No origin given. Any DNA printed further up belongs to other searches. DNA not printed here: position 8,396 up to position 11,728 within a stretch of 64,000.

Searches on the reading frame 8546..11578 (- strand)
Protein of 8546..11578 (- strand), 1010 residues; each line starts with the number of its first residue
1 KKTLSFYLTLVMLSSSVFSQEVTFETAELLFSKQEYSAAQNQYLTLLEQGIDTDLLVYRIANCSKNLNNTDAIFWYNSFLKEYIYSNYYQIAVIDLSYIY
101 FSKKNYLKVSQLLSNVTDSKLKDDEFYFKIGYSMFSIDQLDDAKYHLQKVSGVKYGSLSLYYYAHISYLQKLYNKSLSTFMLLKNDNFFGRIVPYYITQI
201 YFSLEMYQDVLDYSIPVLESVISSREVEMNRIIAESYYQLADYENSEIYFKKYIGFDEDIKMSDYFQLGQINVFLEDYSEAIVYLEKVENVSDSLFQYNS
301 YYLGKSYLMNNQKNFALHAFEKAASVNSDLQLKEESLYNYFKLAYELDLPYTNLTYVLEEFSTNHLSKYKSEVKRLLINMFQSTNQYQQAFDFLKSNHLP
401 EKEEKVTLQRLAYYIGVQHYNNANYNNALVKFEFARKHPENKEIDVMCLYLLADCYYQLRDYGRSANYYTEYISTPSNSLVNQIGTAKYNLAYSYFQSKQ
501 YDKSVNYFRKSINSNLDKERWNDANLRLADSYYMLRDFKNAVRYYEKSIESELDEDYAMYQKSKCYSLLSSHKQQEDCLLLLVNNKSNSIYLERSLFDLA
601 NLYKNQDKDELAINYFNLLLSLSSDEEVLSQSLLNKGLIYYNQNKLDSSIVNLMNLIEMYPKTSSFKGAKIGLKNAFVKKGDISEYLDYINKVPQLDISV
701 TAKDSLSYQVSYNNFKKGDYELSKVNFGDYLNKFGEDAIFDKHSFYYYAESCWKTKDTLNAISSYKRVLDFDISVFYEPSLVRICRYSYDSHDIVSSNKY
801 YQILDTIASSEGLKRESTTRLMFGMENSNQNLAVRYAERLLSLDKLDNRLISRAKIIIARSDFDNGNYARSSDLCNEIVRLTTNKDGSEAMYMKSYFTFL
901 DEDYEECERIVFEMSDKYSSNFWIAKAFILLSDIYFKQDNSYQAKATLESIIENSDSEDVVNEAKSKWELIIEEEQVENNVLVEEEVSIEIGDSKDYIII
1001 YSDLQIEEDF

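Call 45: search_protein_families(library=pfam, proteins=[window:8546-11578:-], max_evalue=0.0001)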
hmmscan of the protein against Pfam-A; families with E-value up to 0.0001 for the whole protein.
window:8546-11578:- (1010 aa): 10 families
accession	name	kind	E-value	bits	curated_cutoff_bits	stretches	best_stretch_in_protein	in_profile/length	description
PF07719.23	TPR_2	-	1.7e-24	84.3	27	0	487-512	3-28/34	Tetratricopeptide repeat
PF13181.12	TPR_8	-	4.1e-21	73.7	25.7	0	487-515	3-31/34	Tetratricopeptide repeat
PF13174.12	TPR_6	-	2.6e-19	68.9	26.3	0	523-550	1-28/33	Tetratricopeptide repeat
PF13424.12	TPR_12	-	5.6e-16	58.9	30.1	0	485-550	3-73/77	Tetratricopeptide repeat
PF00515.34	TPR_1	-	1.2e-13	50.7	27.8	0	487-512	3-28/34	Tetratricopeptide repeat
PF13432.12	TPR_16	-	2.6e-11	44.2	32.7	0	489-549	1-58/65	Tetratricopeptide repeat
PF13428.12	TPR_14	-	1.5e-08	35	23.5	0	524-550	3-29/44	Tetratricopeptide repeat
PF12895.13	ANAPC3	-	4.3e-07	30.6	27.2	0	412-462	26-72/82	Anaphase-promoting complex, cyclosome, subunit 3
PF14559.12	TPR_19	-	9.8e-06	26.2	25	0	424-462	6-41/68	Tetratricopeptide repeat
PF13176.12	TPR_7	-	1e-05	25.6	27.9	0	595-627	1-33/36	Tetratricopeptide repeat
